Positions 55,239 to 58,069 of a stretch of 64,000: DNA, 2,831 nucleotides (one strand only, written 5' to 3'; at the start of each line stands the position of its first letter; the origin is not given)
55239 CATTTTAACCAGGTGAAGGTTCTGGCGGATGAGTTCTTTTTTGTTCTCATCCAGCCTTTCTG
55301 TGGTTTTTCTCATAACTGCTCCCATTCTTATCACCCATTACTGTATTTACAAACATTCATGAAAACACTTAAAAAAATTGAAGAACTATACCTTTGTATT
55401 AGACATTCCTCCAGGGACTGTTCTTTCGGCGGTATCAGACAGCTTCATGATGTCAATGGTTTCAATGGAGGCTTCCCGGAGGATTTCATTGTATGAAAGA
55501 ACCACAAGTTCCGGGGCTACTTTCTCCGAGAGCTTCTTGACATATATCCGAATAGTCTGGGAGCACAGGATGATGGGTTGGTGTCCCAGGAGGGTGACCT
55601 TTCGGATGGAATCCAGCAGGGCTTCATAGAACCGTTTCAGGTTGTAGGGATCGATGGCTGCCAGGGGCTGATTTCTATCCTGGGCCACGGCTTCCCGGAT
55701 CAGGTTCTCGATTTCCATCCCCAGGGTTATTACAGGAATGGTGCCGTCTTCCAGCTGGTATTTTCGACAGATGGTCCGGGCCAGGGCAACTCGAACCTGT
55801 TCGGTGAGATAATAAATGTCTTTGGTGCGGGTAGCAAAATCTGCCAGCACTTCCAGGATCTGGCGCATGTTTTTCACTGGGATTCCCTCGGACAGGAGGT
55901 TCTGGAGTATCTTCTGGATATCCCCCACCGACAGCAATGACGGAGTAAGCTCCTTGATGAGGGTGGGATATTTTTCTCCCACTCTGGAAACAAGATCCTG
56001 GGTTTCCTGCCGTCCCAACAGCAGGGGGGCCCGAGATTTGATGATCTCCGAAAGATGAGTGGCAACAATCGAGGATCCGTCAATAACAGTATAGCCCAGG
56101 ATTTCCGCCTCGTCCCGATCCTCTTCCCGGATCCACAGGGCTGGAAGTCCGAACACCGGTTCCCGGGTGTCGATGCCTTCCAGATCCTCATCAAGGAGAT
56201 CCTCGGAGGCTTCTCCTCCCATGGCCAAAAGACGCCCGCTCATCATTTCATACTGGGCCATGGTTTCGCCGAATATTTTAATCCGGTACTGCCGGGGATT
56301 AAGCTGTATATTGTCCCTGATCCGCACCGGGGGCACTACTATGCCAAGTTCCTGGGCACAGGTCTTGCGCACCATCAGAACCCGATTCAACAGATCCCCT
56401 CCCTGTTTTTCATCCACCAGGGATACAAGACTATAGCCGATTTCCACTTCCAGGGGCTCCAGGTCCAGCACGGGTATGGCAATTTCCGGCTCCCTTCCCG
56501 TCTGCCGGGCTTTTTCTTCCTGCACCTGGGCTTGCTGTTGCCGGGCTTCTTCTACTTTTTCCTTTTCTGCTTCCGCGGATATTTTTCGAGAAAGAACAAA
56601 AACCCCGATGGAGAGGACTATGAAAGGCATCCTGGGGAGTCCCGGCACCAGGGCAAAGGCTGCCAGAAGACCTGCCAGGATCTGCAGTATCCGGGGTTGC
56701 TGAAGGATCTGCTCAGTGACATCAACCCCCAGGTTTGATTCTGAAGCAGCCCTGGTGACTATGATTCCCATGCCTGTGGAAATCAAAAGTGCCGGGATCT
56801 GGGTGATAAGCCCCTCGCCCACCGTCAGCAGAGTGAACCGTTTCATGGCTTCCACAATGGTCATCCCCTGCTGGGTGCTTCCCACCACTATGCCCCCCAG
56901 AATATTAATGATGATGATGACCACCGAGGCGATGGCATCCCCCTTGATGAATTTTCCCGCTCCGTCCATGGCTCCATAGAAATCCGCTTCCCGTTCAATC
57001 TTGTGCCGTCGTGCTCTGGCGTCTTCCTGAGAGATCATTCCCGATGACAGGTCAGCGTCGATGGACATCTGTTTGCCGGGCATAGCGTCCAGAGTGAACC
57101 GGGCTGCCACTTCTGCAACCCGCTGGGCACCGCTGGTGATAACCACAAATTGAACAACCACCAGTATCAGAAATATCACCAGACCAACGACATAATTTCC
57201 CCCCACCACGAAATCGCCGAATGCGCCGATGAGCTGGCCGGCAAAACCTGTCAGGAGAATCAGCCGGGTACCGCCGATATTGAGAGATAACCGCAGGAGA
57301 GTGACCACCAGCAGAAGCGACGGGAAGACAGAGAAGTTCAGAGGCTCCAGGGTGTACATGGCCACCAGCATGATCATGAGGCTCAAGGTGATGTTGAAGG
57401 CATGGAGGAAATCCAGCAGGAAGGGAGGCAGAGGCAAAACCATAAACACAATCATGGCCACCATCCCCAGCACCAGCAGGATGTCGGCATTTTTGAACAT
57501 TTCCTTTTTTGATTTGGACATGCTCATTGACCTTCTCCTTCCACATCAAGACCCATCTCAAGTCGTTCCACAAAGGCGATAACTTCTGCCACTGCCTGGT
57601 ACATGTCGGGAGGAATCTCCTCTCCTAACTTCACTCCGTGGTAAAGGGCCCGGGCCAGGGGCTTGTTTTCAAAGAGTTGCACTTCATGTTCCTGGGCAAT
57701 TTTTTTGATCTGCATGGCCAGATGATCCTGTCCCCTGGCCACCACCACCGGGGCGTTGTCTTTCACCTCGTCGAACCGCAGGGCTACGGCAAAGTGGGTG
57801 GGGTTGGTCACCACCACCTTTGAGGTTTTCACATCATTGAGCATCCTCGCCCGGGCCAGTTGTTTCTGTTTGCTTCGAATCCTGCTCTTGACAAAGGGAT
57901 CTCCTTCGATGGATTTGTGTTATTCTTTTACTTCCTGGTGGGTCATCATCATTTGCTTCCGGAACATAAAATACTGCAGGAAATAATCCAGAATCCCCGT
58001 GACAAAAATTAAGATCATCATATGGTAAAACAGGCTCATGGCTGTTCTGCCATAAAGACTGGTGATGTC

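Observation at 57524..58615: flhB interrupted by a single in-frame TAA about 40 codons before the NPTH autocleavage site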

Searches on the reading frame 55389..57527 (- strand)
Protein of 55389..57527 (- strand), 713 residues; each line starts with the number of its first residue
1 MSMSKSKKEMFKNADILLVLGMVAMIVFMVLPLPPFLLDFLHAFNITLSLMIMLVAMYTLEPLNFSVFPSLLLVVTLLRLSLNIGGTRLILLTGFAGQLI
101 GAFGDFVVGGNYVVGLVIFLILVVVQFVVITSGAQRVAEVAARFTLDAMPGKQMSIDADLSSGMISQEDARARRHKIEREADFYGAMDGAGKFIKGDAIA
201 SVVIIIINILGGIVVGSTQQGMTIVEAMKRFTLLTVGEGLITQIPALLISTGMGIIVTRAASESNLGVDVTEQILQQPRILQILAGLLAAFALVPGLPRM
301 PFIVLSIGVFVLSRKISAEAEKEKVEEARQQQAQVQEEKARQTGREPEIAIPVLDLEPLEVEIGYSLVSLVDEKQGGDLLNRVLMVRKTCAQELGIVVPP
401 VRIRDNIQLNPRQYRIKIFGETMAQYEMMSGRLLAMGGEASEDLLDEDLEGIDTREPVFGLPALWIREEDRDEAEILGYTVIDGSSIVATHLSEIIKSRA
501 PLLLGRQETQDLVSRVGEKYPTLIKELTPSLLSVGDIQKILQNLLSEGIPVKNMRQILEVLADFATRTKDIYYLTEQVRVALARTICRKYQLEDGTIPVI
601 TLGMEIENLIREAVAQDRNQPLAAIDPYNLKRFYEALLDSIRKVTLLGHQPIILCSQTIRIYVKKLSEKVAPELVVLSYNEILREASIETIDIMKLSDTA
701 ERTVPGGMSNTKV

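Call 18: search_protein_families(library=ncbifam, proteins=[window:55389-57527:-], max_evalue=0.00001)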
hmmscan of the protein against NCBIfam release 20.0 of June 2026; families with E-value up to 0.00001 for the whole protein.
window:55389-57527:- (713 aa): 5 families
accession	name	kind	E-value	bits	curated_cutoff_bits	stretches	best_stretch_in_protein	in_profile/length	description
TIGR01398.1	FlhA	equivalog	6.2e-247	821.2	772.1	1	14-691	2-675/678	flagellar biosynthesis protein FlhA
TIGR01399.1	hrcV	equivalog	7.2e-194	646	692.25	1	13-692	2-675/677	type III secretion system export apparatus subunit SctV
NF011865.0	PRK15337.1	equivalog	9.2e-167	556.4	800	1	16-692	14-684/686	EscV/YscV/HrcV family type III secretion system export apparatus protein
NF009363.0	PRK12720.1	equivalog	6.5e-161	537.1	993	1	10-698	13-675/683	EscV/YscV/HrcV family type III secretion system export apparatus protein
NF004571.0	PRK05910.1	equivalog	7.1e-76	255.9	670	2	18-332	12-321/584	type III secretion system protein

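Call 21: list_cluster_members(proteins=[P0001, window:57923-58597:-, window:57527-57844:-, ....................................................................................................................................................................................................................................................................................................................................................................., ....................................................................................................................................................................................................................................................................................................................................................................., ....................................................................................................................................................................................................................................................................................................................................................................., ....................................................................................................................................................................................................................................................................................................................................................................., window:55389-57527:-, window:58640-59410:-])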
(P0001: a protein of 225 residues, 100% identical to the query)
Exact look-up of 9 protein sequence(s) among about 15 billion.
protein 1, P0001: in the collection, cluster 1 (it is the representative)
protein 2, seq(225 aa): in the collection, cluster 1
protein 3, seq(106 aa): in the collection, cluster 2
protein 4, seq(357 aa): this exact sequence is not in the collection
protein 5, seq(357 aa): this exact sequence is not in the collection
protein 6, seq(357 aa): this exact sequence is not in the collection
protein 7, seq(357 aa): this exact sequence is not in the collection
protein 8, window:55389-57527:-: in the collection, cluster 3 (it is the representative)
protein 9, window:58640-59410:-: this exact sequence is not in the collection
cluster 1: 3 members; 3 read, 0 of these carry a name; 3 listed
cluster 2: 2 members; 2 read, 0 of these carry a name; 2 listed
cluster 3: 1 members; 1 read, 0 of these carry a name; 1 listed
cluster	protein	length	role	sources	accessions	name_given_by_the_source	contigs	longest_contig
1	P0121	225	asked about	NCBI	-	-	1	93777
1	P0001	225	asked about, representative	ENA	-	-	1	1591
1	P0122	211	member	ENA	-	-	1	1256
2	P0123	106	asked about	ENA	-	-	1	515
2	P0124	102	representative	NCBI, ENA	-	-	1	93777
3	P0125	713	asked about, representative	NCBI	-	-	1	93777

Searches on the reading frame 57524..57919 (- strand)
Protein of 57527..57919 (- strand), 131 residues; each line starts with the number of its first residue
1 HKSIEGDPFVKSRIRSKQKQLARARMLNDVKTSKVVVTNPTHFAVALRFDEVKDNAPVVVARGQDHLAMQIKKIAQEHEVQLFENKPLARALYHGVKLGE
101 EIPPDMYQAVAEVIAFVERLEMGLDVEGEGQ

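Call 5: search_protein_families(library=pfam, proteins=[window:57527-57919:-], max_evalue=0.01)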
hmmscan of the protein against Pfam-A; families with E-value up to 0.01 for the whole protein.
window:57527-57919:- (131 aa): 1 family
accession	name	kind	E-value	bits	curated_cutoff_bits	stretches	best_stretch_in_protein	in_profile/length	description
PF01312.24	Bac_export_2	-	5e-54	184.2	24.4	1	1-117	219-335/335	FlhB HrpN YscU SpaS Family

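Call 6: search_protein_families(library=ncbifam, proteins=[window:57527-57919:-], max_evalue=0.01)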
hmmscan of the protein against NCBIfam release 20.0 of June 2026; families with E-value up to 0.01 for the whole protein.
window:57527-57919:- (131 aa): 9 families
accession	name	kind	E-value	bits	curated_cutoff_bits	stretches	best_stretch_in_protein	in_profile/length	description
TIGR00328.1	flhB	equivalog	1.7e-53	182.1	349.25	1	2-121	226-345/348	flagellar biosynthesis protein FlhB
NF009411.0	PRK12772.1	equivalog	4.7e-47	160.7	739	1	2-120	488-606/610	fused FliR family export protein/FlhB family type III secretion system protein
NF009117.0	PRK12468.1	equivalog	4.9e-37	127.6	712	1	2-121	232-351/386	flagellar biosynthesis protein FlhB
TIGR01404.2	FlhB_rel_III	equivalog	5.1e-34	118.2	358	1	1-120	221-341/341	type III secretion system export apparatus subunit SctU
NF009364.0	PRK12721.1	equivalog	4.5e-28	98.4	381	1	1-121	224-344/352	EscU/YscU/HrcU family type III secretion system export apparatus switch protein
NF009412.0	PRK12773.1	equivalog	6.5e-23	80.8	886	1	4-119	528-644/649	flagellar biosynthesis protein FlhB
TIGR00789.1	flhB_rel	hypoth_equivalog_domain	4.8e-21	74.7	117.35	1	42-121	3-81/84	FlhB-like flagellar biosynthesis protein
NF004950.0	PRK06298.1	equivalog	2.8e-20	72.7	434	1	2-121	226-345/360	type III secretion system protein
NF006017.0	PRK08156.1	equivalog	1.2e-13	51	394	1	2-121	220-339/367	EscU/YscU/HrcU family type III secretion system export apparatus switch protein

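Call 9: find_encoding_contigs(protein=window:57524-57844:-, flank=6000, max_places=8)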
Protein window:57524-57844:- (106 aa): 1 contig read that carries it; 1 place shown.
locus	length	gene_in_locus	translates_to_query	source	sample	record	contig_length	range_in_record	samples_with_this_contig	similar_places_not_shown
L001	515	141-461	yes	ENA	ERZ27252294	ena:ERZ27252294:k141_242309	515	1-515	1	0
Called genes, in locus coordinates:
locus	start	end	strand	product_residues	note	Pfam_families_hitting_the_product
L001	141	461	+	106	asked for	PF01312:Bac_export_2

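Call 57: search_protein_families(library=ncbifam, proteins=[window:57527-57844:-], max_evalue=1e-10)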
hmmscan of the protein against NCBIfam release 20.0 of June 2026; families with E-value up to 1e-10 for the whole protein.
seq(106 aa): 8 families
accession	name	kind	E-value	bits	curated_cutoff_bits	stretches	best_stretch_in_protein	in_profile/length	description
TIGR00328.1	flhB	equivalog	2.2e-42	145.5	349.25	1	1-96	250-345/348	flagellar biosynthesis protein FlhB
NF009411.0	PRK12772.1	equivalog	9.5e-37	126.7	739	1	1-96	512-607/610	fused FliR family export protein/FlhB family type III secretion system protein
TIGR01404.2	FlhB_rel_III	equivalog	1.8e-28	99.9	358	1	4-95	250-341/341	type III secretion system export apparatus subunit SctU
NF009117.0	PRK12468.1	equivalog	2.2e-26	92.5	712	1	1-96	256-351/386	flagellar biosynthesis protein FlhB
NF009364.0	PRK12721.1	equivalog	8.9e-23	81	381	1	3-96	251-344/352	EscU/YscU/HrcU family type III secretion system export apparatus switch protein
TIGR00789.1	flhB_rel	hypoth_equivalog_domain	2.7e-21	75.5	117.35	1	17-96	3-81/84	FlhB-like flagellar biosynthesis protein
NF009412.0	PRK12773.1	equivalog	8.7e-21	73.8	886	1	1-94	551-644/649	flagellar biosynthesis protein FlhB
NF004950.0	PRK06298.1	equivalog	3.4e-16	59.3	434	1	4-96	253-345/360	type III secretion system protein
